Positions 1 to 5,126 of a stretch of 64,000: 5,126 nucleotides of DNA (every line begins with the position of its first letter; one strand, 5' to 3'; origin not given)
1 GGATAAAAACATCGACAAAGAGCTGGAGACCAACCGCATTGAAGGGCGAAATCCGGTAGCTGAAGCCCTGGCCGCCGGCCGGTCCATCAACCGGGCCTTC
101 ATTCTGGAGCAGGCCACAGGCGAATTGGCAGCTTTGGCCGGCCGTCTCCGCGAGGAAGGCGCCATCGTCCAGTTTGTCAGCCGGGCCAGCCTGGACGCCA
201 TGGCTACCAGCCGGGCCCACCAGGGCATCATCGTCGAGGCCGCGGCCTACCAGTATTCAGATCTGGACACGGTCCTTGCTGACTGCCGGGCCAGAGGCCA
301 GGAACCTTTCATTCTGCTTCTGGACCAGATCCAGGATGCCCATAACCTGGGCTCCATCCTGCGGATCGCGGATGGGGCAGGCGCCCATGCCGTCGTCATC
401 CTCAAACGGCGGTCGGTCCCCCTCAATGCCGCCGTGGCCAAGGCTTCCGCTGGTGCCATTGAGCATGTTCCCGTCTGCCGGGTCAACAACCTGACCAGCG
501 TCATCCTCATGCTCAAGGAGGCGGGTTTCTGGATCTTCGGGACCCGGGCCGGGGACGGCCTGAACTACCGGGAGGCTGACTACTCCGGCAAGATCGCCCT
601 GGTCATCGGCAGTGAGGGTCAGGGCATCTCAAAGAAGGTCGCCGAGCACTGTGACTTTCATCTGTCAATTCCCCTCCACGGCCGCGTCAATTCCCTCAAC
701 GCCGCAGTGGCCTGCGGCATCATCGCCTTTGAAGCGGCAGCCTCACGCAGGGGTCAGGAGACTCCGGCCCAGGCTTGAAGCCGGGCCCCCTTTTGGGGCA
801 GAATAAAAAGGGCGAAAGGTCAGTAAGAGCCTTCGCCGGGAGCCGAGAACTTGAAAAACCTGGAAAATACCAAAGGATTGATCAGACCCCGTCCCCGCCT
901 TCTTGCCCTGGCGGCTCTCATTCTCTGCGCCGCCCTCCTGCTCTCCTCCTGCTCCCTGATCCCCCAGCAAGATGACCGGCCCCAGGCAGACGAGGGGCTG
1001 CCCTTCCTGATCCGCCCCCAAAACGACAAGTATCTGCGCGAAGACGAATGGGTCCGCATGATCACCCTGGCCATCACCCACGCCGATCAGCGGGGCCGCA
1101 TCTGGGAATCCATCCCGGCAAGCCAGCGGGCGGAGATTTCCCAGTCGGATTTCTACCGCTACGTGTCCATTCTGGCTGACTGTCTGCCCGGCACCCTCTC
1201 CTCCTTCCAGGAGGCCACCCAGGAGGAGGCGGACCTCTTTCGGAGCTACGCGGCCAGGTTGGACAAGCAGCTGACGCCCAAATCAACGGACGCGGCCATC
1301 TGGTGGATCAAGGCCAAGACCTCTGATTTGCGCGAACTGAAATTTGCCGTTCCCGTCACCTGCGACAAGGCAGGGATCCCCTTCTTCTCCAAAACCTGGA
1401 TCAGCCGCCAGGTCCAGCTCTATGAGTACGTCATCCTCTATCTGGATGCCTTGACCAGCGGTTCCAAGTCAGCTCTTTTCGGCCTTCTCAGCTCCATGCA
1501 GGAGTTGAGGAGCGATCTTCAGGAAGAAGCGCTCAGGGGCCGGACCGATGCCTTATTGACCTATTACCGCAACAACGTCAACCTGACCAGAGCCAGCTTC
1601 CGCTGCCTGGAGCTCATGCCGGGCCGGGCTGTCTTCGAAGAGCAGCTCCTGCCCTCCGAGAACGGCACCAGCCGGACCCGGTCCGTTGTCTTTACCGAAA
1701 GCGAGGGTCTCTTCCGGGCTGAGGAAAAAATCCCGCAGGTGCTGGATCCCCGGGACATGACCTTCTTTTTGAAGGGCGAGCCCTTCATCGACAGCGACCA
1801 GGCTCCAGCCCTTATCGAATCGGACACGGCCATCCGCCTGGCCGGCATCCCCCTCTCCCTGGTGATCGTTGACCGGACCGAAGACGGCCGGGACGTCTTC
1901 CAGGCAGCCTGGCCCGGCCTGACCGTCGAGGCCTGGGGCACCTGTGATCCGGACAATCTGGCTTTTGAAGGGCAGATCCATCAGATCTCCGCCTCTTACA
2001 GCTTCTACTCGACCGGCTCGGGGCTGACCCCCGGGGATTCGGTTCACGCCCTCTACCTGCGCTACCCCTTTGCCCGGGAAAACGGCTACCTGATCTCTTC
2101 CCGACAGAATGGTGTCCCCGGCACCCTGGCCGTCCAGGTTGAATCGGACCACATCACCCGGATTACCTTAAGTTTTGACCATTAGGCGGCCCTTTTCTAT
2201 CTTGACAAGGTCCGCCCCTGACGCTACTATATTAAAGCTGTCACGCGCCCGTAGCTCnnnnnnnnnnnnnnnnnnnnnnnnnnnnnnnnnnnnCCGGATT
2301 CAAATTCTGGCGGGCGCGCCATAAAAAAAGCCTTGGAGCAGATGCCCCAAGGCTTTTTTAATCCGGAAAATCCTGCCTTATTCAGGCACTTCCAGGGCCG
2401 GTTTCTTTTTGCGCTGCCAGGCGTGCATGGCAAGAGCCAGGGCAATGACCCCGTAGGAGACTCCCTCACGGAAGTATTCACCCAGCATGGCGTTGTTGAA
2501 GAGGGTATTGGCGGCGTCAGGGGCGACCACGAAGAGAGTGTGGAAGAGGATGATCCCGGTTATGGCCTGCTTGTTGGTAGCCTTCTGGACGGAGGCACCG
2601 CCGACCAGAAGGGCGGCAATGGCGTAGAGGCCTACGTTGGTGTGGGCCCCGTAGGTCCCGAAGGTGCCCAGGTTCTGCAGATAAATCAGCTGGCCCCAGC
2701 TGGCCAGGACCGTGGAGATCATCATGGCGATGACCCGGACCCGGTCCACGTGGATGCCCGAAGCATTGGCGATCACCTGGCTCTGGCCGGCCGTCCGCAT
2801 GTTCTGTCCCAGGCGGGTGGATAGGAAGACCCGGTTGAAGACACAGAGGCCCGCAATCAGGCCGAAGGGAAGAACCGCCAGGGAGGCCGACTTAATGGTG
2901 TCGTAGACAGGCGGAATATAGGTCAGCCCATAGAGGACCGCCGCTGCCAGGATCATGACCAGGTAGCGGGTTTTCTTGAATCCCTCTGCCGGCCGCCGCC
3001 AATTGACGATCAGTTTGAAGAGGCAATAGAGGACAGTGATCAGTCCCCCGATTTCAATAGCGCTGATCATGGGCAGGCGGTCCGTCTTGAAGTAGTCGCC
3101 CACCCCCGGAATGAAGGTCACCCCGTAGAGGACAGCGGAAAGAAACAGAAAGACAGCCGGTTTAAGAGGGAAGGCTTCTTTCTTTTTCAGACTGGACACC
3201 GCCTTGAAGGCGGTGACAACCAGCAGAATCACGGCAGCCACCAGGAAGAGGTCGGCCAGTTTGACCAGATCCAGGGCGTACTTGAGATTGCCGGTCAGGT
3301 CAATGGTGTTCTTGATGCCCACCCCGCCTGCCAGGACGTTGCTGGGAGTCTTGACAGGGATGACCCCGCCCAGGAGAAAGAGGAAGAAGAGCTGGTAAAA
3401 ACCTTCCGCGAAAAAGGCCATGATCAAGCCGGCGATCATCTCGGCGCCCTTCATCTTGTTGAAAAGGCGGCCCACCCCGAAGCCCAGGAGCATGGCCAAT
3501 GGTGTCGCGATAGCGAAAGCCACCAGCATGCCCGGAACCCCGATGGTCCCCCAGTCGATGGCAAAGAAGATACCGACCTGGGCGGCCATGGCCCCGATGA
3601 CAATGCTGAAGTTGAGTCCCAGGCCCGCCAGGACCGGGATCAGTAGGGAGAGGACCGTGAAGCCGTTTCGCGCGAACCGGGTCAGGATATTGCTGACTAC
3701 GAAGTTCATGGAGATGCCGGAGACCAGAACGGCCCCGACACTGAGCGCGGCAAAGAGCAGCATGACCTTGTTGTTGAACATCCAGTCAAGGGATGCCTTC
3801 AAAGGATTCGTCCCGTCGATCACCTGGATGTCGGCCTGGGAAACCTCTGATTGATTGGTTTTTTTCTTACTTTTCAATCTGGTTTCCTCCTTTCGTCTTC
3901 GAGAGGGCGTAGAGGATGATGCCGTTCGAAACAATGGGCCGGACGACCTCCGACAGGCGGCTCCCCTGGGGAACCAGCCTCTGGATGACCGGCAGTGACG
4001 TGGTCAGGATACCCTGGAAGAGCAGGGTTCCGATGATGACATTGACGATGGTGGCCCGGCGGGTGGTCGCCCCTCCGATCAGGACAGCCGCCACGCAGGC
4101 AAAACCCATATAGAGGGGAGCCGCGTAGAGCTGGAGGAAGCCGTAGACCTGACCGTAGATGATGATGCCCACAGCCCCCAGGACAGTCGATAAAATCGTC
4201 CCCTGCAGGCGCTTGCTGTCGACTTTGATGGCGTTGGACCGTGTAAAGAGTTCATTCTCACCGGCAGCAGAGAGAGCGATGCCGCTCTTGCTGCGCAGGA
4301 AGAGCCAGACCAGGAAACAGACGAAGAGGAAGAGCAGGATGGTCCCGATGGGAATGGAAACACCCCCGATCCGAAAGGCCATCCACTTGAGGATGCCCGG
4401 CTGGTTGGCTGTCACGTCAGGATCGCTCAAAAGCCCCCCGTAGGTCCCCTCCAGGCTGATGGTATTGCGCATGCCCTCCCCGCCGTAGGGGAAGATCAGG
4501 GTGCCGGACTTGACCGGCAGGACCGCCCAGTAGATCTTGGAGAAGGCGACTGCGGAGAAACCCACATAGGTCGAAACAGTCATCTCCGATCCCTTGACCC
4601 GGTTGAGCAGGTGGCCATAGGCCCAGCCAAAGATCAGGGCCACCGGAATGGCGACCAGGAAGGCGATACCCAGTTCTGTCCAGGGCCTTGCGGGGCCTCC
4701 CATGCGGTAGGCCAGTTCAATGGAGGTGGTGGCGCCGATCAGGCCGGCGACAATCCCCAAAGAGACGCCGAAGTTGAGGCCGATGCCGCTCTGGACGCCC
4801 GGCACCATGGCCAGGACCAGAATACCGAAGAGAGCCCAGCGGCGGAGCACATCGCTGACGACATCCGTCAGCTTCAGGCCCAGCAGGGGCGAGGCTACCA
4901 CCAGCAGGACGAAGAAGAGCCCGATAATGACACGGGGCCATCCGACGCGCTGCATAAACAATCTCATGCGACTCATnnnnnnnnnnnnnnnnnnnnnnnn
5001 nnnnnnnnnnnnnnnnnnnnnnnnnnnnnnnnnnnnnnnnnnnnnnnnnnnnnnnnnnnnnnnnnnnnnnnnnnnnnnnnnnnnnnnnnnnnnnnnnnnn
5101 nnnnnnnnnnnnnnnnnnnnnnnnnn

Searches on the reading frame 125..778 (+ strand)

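Call 8: search_protein_families(library=pfam, proteins=[window:125-778:+], max_evalue=0.01)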
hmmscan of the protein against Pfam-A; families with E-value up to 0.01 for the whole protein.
window:125-778:+ (217 aa): 2 families
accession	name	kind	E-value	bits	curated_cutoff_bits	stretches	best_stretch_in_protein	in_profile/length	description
PF00588.24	SpoU_methylase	-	2e-44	151.6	29.7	1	62-201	2-141/142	SpoU rRNA Methylase family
PF08032.17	SpoU_sub_bind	-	1.7e-06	28.7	22.8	1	4-44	35-75/76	RNA 2'-O ribose methyltransferase substrate binding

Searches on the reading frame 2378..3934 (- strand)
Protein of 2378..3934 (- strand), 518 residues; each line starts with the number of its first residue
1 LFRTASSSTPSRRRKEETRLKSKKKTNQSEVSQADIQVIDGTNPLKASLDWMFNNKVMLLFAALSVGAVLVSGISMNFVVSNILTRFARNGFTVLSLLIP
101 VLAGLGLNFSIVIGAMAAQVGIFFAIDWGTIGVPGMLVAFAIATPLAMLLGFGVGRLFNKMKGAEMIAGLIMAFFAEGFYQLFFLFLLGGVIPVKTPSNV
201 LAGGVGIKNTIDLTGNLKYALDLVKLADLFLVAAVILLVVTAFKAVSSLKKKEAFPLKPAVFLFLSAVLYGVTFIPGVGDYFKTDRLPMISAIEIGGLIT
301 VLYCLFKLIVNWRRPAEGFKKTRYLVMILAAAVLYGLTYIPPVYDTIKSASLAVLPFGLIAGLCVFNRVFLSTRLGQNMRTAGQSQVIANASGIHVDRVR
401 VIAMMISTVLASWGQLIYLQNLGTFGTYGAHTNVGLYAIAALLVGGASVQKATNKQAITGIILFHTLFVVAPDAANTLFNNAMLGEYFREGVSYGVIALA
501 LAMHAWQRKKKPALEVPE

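Call 59: search_protein_families(library=pfam, proteins=[window:2378-3934:-], max_evalue=0.0001)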
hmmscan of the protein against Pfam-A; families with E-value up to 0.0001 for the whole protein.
window:2378-3934:- (518 aa): 1 family
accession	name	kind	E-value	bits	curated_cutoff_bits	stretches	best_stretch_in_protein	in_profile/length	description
PF02653.21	BPD_transp_2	-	6.3e-10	39.1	26.8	1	293-481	87-252/269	Branched-chain amino acid transport system / permease component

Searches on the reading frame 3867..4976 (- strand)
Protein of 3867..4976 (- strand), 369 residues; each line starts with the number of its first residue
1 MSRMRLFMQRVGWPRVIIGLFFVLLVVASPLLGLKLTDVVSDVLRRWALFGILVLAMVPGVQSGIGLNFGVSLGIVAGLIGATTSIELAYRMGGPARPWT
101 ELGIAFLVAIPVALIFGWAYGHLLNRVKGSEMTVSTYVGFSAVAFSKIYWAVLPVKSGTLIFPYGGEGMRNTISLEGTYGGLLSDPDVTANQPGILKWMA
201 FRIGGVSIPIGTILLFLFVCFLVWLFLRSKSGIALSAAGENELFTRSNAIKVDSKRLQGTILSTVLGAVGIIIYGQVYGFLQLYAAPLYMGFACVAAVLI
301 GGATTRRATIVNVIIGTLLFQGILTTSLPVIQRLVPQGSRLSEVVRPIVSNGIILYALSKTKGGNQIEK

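Call 59: search_protein_families(library=pfam, proteins=[window:3867-4976:-], max_evalue=0.0001)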
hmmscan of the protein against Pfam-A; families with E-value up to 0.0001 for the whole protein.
window:3867-4976:- (369 aa): 1 family
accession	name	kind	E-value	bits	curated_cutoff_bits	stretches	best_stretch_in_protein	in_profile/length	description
PF02653.21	BPD_transp_2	-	6.8e-14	52.1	26.8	1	41-338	3-253/269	Branched-chain amino acid transport system / permease component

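Call 85: find_encoding_contigs(protein=window:3867-4976:-, flank=10000, max_places=1)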
Protein window:3867-4976:- (369 aa): 7 contigs read that carry it; 1 place shown.
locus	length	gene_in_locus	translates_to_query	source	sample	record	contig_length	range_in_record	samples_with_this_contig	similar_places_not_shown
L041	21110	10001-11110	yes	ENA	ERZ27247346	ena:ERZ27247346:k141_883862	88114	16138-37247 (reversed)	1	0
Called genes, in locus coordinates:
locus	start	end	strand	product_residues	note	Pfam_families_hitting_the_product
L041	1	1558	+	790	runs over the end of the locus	PF23139:OB_YrrC, PF14520:HHH_5 (weak), PF14490:HHH_RecD2, PF13401:AAA_22 (faint), PF13245:AAA_19, PF13604:AAA_30, PF18335:SH3_13, PF13538:UvrD_C_2, +2 more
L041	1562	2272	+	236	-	PF00156:Pribosyltran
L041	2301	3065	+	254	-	PF02535:Zip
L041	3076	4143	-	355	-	PF07751:Abi_2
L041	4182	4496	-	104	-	-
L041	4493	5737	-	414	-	PF00817:IMS, PF21999:IMS_HHH_1 (faint), PF11799:IMS_C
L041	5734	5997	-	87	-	-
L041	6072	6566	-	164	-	PF01243:PNPOx_N, PF12900:Pyridox_ox_2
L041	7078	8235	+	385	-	PF12683:DUF3798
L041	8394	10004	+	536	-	PF00005:ABC_tran, PF13304:AAA_21 (faint), PF00005:ABC_tran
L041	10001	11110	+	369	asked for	PF02653:BPD_transp_2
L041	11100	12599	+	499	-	PF02653:BPD_transp_2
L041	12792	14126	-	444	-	-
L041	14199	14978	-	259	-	PF08032:SpoU_sub_bind, PF00588:SpoU_methylase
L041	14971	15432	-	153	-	PF00636:Ribonuclease_3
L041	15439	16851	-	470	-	PF00133:tRNA-synt_1 (faint), PF01406:tRNA-synt_1e, PF01921:tRNA-synt_1f (weak), PF09334:tRNA-synt_1g (weak), PF09190:DALR_2, PF23493:CysS_C (weak)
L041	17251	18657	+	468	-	PF05697:Trigger_N, PF00254:FKBP_C, PF05698:Trigger_C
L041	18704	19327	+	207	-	PF00574:CLP_protease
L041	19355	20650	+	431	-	PF06689:zf-C4_ClpX, PF01078:Mg_chelatase (faint), PF07724:AAA_2, PF07728:AAA_5 (weak), PF00004:AAA, PF10431:ClpB_D2-small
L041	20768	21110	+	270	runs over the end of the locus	PF00069:Pkinase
